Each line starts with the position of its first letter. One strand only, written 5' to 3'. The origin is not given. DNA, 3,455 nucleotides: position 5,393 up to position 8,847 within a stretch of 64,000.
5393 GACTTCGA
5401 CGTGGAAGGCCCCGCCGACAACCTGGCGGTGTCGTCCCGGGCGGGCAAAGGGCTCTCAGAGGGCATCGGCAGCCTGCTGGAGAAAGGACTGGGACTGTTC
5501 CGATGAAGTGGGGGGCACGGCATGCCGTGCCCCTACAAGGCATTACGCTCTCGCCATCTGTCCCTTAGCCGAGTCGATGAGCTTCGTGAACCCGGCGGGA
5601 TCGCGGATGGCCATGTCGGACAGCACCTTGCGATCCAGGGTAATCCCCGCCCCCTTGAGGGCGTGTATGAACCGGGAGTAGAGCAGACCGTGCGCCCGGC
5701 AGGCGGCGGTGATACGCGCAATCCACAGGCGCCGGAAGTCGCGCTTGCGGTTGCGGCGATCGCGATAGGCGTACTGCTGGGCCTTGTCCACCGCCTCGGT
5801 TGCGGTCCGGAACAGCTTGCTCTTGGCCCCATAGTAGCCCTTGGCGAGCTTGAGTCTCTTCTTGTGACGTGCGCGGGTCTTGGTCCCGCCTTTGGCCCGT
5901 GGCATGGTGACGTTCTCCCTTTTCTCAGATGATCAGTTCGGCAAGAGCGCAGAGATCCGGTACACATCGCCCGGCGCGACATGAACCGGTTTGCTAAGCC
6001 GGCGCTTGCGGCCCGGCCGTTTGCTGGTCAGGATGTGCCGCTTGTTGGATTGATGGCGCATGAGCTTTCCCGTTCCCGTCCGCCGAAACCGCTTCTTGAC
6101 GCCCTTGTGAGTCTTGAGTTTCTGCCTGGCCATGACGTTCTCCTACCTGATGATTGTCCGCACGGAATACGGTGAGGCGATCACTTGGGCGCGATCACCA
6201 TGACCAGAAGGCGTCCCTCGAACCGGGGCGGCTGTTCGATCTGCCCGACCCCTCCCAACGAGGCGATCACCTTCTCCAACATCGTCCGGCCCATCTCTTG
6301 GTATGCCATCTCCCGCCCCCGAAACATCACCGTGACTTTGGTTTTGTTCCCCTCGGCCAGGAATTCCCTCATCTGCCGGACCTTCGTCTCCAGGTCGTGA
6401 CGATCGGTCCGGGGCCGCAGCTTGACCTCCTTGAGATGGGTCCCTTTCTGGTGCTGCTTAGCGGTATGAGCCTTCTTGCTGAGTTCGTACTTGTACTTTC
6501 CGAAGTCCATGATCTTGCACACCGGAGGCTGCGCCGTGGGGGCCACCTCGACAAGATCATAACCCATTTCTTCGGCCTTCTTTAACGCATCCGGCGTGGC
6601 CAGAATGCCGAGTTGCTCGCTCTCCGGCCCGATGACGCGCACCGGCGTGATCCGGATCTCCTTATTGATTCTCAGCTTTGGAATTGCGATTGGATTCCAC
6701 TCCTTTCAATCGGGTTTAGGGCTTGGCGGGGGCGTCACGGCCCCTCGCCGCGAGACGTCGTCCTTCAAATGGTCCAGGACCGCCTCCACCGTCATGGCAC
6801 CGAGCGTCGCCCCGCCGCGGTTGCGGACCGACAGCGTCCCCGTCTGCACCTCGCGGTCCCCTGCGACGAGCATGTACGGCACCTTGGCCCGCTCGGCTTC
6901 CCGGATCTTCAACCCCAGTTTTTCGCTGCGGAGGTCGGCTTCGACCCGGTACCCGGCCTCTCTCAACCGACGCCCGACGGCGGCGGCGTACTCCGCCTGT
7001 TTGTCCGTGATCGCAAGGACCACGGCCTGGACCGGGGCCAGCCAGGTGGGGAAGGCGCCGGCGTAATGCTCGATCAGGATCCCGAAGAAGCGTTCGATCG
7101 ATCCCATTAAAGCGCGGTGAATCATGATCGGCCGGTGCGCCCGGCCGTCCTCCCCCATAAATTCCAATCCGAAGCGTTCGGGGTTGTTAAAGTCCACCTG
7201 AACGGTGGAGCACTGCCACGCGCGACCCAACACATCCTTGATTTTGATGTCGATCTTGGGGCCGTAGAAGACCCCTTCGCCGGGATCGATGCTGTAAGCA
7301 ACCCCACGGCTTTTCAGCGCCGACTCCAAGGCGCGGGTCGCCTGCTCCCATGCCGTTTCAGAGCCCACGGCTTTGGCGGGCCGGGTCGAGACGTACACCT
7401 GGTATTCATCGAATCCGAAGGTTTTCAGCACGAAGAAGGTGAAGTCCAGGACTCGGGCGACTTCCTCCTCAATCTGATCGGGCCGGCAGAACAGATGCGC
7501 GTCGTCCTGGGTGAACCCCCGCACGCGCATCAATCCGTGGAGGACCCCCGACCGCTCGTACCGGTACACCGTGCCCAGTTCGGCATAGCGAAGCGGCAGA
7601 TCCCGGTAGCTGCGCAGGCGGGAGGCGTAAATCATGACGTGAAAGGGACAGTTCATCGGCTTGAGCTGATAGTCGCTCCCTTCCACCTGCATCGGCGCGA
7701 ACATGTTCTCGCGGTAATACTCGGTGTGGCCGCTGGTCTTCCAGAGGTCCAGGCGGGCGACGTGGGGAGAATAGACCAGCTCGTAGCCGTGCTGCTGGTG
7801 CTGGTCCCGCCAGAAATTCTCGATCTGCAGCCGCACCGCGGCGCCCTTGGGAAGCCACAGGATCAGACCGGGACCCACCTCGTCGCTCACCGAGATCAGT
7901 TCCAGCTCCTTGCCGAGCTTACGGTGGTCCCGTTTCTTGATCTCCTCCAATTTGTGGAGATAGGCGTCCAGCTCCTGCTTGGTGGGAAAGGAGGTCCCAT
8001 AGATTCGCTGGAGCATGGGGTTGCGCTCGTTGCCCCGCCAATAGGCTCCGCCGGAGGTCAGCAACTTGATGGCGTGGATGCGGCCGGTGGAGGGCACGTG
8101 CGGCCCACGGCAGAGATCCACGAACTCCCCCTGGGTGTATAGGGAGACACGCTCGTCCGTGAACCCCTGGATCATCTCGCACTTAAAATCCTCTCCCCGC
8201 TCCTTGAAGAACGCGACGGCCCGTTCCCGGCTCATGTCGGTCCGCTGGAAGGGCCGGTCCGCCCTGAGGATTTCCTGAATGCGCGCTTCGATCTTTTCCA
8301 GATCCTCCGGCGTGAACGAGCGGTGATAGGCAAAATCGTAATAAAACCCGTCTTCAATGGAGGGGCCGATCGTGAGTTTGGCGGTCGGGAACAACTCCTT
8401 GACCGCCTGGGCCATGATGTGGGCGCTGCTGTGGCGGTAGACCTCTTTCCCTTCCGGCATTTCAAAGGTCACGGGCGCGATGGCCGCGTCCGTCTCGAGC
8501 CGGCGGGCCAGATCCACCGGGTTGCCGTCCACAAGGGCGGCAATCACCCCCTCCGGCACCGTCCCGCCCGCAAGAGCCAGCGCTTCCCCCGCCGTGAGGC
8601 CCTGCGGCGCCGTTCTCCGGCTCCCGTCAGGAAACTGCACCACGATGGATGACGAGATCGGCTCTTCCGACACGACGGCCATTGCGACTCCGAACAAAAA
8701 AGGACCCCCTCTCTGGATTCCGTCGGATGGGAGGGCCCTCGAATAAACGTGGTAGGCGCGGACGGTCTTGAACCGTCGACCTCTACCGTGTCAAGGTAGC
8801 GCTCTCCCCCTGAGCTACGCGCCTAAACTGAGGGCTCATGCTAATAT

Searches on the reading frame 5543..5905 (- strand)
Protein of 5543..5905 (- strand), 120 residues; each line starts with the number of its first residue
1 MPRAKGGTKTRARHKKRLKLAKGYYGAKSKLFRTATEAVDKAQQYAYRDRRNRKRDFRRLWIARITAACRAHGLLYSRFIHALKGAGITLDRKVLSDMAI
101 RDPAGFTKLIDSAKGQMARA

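Call 60: search_protein_families(library=pfam, proteins=[window:5543-5905:-], max_evalue=0.00001)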
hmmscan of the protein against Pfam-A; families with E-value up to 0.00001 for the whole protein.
window:5543-5905:- (120 aa): 1 family
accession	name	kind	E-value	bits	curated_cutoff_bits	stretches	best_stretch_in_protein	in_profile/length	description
PF00453.23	Ribosomal_L20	-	9.5e-46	154.8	30.8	1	3-109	1-107/107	Ribosomal protein L20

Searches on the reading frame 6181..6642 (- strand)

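Call 60: search_protein_families(library=pfam, proteins=[window:6181-6642:-], max_evalue=0.00001)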
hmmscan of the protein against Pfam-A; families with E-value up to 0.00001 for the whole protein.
window:6181-6642:- (153 aa): 2 families
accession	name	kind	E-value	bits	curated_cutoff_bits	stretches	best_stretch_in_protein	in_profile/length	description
PF00707.27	IF3_C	-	4e-34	116.8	34.8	1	69-153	2-86/86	Translation initiation factor IF-3, C-terminal domain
PF05198.21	IF3_N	-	1e-24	86.9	26.9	1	2-60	11-69/70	Translation initiation factor IF-3, N-terminal domain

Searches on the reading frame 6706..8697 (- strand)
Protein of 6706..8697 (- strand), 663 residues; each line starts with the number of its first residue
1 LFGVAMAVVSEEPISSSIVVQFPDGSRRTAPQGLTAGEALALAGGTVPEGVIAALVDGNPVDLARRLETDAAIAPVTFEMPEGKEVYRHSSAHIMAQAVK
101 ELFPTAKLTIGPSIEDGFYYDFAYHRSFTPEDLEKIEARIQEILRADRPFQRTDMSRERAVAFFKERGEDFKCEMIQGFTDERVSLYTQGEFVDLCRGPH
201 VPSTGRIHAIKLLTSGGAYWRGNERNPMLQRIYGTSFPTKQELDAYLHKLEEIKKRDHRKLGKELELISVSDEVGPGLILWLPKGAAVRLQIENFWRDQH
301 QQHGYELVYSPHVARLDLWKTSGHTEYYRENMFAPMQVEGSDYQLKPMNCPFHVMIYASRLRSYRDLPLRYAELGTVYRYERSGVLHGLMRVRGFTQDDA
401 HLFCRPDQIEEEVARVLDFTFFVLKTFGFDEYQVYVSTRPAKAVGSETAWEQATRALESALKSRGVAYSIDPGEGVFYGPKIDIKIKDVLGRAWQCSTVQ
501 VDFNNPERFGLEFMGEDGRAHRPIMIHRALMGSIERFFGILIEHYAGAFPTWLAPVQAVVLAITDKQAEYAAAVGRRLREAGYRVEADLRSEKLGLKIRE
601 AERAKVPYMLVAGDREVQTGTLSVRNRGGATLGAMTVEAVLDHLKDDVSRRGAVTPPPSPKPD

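Call 60: search_protein_families(library=pfam, proteins=[window:6706-8697:-], max_evalue=0.00001)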
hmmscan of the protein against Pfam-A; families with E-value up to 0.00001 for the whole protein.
window:6706-8697:- (663 aa): 3 families
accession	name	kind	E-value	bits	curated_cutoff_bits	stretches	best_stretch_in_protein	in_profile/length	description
PF00587.30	tRNA-synt_2b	-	1.6e-45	155.8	29.3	1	340-545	8-179/179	tRNA synthetase class II core domain (G, H, P, S and T)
PF03129.25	HGTP_anticodon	-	1.1e-20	74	21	1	557-645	1-92/94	Anticodon binding domain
PF07973.19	tRNA_SAD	-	3e-17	62.7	24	1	184-233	1-44/44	Threonyl and Alanyl tRNA synthetase second additional domain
